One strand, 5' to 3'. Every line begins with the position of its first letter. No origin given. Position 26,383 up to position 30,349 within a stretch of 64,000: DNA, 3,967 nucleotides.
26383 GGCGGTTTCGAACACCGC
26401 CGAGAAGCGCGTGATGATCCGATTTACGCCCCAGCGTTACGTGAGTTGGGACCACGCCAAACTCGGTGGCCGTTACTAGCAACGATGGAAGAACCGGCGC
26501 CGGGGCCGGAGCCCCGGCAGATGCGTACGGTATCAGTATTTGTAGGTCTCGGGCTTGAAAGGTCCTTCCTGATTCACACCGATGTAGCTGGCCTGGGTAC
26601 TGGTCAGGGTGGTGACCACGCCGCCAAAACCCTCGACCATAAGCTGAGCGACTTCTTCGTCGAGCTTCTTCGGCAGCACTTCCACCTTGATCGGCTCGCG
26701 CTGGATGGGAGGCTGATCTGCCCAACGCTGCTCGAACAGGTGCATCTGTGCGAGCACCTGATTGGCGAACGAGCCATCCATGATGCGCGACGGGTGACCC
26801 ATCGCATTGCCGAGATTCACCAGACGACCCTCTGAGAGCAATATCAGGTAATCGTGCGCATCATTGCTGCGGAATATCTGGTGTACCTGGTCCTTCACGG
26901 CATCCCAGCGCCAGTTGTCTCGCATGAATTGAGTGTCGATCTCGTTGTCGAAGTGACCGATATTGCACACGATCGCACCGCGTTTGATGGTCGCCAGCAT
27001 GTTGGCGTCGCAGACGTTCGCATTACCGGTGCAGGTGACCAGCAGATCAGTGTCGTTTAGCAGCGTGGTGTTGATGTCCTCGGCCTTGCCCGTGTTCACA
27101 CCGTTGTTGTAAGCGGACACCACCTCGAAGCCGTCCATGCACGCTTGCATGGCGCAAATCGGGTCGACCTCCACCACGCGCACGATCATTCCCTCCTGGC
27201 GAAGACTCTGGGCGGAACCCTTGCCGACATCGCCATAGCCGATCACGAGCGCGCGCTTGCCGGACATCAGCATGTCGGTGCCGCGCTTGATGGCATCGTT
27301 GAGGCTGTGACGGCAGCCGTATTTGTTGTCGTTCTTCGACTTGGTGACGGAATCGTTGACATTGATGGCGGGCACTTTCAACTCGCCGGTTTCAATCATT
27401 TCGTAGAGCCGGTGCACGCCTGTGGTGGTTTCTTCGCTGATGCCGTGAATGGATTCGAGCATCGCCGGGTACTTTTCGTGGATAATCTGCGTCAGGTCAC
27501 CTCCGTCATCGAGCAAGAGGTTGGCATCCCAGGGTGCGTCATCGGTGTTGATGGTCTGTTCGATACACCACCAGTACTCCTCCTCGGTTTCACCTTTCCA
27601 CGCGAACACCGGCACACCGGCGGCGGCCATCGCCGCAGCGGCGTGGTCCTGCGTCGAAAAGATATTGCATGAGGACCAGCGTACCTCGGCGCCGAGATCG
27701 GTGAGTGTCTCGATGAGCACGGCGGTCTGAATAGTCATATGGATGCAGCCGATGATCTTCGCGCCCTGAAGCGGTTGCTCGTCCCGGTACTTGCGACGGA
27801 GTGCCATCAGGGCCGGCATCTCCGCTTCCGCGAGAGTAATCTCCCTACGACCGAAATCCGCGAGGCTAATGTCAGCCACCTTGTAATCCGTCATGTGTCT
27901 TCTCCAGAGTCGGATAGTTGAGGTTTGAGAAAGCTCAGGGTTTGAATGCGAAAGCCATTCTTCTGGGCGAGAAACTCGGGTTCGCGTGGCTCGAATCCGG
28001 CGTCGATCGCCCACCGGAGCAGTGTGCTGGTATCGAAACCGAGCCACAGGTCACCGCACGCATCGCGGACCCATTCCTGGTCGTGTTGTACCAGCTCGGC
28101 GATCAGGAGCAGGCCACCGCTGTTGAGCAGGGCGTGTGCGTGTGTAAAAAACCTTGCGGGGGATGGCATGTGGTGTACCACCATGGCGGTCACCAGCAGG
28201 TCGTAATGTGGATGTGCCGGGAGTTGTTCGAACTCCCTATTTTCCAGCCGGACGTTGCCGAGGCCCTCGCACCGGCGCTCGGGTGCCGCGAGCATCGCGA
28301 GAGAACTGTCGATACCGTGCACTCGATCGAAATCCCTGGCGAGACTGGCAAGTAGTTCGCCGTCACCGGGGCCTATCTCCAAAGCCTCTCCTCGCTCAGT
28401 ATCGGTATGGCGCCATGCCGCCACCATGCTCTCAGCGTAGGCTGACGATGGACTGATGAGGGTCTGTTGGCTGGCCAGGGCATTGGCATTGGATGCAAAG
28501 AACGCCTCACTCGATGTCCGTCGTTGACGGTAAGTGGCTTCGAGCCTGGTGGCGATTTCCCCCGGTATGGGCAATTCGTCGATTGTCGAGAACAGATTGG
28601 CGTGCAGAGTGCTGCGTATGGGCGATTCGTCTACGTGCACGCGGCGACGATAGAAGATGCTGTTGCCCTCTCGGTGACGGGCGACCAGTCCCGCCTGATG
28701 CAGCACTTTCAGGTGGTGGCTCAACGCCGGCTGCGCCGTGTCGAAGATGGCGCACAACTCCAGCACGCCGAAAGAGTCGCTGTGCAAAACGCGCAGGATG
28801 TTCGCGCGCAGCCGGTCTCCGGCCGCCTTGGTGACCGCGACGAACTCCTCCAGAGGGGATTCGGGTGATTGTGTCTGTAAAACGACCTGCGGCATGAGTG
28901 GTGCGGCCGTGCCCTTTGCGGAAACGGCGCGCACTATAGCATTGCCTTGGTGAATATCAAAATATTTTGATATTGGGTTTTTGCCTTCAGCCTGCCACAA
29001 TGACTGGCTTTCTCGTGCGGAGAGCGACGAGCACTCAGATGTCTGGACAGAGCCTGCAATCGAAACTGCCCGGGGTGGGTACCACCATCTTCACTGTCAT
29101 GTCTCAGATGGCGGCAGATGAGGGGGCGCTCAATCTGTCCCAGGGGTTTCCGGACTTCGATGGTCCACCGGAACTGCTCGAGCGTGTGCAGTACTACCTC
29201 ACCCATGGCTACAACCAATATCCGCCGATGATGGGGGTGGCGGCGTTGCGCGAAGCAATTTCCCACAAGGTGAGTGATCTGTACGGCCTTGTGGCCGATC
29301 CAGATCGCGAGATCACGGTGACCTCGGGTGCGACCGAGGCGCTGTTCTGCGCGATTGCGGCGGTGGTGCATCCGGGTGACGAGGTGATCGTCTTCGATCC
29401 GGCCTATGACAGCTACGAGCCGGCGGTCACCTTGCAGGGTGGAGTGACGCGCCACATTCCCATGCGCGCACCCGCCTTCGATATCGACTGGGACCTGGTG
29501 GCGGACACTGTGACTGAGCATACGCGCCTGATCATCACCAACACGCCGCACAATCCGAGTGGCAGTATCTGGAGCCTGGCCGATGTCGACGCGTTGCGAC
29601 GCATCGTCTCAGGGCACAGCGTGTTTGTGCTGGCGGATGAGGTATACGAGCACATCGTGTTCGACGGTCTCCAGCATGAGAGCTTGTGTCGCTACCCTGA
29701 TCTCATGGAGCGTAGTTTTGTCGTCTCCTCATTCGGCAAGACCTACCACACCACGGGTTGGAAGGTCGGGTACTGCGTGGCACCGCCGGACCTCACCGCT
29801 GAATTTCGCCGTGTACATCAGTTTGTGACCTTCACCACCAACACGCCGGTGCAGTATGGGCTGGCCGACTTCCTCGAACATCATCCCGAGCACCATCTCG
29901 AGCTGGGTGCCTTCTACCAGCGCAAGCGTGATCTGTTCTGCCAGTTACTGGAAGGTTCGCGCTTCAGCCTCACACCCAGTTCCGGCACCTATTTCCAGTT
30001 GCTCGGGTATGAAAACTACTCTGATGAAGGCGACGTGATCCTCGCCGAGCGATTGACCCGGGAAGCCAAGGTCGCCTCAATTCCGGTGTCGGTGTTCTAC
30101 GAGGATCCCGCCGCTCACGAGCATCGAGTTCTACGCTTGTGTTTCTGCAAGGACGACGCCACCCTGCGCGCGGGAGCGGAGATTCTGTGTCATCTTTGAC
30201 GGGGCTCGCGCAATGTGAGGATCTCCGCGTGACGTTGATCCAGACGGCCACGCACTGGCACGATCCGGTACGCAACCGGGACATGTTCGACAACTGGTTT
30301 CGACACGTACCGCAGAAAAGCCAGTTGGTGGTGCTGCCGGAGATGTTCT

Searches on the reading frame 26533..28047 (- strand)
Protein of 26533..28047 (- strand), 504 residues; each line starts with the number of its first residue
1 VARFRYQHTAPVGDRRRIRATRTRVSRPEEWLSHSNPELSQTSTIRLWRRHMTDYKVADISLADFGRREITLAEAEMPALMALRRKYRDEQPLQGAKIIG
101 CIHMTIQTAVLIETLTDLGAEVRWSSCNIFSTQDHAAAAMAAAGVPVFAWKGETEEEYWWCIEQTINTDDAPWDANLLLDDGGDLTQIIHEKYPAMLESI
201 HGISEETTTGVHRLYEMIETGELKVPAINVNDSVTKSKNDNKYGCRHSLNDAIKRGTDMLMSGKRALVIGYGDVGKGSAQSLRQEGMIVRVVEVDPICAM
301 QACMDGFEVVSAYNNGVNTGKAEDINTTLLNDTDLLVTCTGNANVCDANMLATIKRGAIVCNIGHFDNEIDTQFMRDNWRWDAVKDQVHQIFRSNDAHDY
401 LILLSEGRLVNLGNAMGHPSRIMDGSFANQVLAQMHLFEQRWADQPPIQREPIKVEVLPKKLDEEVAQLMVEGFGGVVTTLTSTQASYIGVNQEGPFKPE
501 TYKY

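Call 36: search_protein_families(library=ncbifam, proteins=[window:26533-28047:-], max_evalue=0.00001)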
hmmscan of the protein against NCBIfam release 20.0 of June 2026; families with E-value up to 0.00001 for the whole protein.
window:26533-28047:- (504 aa): 5 families
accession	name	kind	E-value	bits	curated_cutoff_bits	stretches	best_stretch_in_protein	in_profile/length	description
TIGR00936.1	ahcY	equivalog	5.4e-159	529.5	497.6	1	55-496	1-416/416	adenosylhomocysteinase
NF004005.0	PRK05476.2-3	equivalog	3.8e-114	381.7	275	1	52-490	2-413/418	adenosylhomocysteinase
NF004010.0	PRK05476.3-3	equivalog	1.2e-47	162.8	512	1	62-475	14-409/432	adenosylhomocysteinase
NF004009.0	PRK05476.3-2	equivalog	2.8e-42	145.2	485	1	66-450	78-440/487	adenosylhomocysteinase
NF004008.0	PRK05476.3-1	equivalog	1e-16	61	440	1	207-439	101-301/326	adenosylhomocysteinase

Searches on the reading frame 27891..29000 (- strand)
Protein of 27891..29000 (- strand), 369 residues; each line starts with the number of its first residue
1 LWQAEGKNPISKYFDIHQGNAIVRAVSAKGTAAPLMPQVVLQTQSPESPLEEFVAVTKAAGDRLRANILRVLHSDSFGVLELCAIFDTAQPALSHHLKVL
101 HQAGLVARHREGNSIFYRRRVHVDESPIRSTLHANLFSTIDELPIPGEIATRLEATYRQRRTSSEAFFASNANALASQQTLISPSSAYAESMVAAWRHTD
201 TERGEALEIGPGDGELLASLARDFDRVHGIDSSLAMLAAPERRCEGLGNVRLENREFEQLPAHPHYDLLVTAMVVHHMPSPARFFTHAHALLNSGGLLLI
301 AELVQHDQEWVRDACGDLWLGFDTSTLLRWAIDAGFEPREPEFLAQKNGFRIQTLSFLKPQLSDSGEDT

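Call 36: search_protein_families(library=ncbifam, proteins=[window:27891-29000:-], max_evalue=0.00001)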
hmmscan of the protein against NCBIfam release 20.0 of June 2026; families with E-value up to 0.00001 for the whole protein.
window:27891-29000:- (369 aa): 11 families
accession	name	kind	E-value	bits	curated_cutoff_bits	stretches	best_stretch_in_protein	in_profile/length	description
NF033788.1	HTH_metalloreg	subfamily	1.2e-18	66.7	55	1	55-119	3-68/77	metalloregulator ArsR/SmtB family transcription factor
NF033789.1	repress_SdpR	subfamily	3e-14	52.7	100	1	58-123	3-68/79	autorepressor SdpR family transcription factor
NF043040.1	corrin_prot_MT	hypoth_equivalog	9.3e-13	48.1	180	1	201-312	40-159/216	corrinoid protein-associated methyltransferase CpaM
TIGR02072.1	BioC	equivalog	4.9e-10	39.6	184.95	1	191-316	22-148/244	malonyl-ACP O-methyltransferase BioC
TIGR04345.1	ovoA_Cterm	equivalog_domain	1.2e-09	38.1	170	0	264-308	133-177/242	putative 4-mercaptohistidine N1-methyltransferase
TIGR01983.1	UbiG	equivalog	2.6e-09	36.7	102.95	1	201-309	48-160/228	bifunctional 2-polyprenyl-6-hydroxyphenol methylase/3-demethylubiquinol 3-O-methyltransferase UbiG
NF007528.0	PRK10141.1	subfamily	4.4e-08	33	97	1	56-123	9-77/117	metalloregulator ArsR/SmtB family transcription factor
NF040642.1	sulf_sens_BigR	equivalog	1.8e-07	31.2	155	1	61-118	18-75/95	sulfite-sensing transcriptional repressor BigR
NF045707.1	Dbac_1936_reg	equivalog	2.1e-07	30.9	115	1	52-118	6-72/99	ArsR/SmtB-type metalloregulator TsoR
NF045667.1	MTase_DVU1556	equivalog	2.3e-07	30.5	155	1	201-310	21-129/213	DVU_1556 family methyltransferase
NF041413.1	ArsR_Rv2640c_fam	equivalog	3.1e-06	27.6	155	1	57-122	36-104/118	Rv2640c family ArsR-like transcriptional regulator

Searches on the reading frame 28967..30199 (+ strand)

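Call 36: search_protein_families(library=ncbifam, proteins=[window:28967-30199:+], max_evalue=0.00001)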
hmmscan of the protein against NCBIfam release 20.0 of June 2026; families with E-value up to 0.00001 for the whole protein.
window:28967-30199:+ (410 aa): 67 families (the best 25 are shown)
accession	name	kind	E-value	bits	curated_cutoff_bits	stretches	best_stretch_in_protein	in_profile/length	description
NF006569.0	PRK09082.1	subfamily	1.7e-180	600.2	420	1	28-410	6-386/386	methionine aminotransferase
NF009079.0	PRK12414.1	subfamily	1.8e-146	488.1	481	1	28-410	5-384/384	methionine aminotransferase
NF006488.0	PRK08912.1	equivalog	1.2e-117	393.1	498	1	34-407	8-380/387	aminotransferase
NF005855.0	PRK07777.1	equivalog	7.8e-111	371.1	553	1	29-407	5-384/391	pyridoxal phosphate-dependent aminotransferase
NF041364.1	GntC_guanitoxin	equivalog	5.4e-77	259.1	415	1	55-405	1-351/356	guanitoxin biosynthesis PLP-dependent (S)-gamma-hydroxy-L-arginine cyclodehydratase GntC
NF041091.1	asp_aminotase_Arch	equivalog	2.7e-62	210.8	550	1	52-403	27-367/376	aspartate aminotransferase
NF005816.0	PRK07682.1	equivalog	6.7e-56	189.6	620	1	41-379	21-355/390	aminotransferase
NF005817.0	PRK07683.1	equivalog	3.4e-54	184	575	1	46-405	22-375/387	aminotransferase A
NF004770.0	PRK06108.1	subfamily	9.7e-54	182.7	422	1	40-408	24-389/396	pyridoxal phosphate-dependent aminotransferase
NF005588.0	PRK07309.1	equivalog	2.9e-51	174.6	576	1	50-378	28-357/391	pyridoxal phosphate-dependent aminotransferase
NF004621.0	PRK05957.1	equivalog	9.2e-47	159.6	498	1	29-378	3-353/389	pyridoxal phosphate-dependent aminotransferase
NF006229.0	PRK08361.1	equivalog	3.1e-45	154.8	624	1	52-378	33-359/391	aspartate aminotransferase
NF005732.0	PRK07550.1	equivalog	3.6e-45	154.7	366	1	46-397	26-373/389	aminotransferase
NF005305.0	PRK06836.1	equivalog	9.9e-45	153.4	376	1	54-404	36-384/396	pyridoxal phosphate-dependent aminotransferase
NF004769.0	PRK06107.1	equivalog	4.4e-44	150.8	617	1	53-330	34-313/402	aspartate transaminase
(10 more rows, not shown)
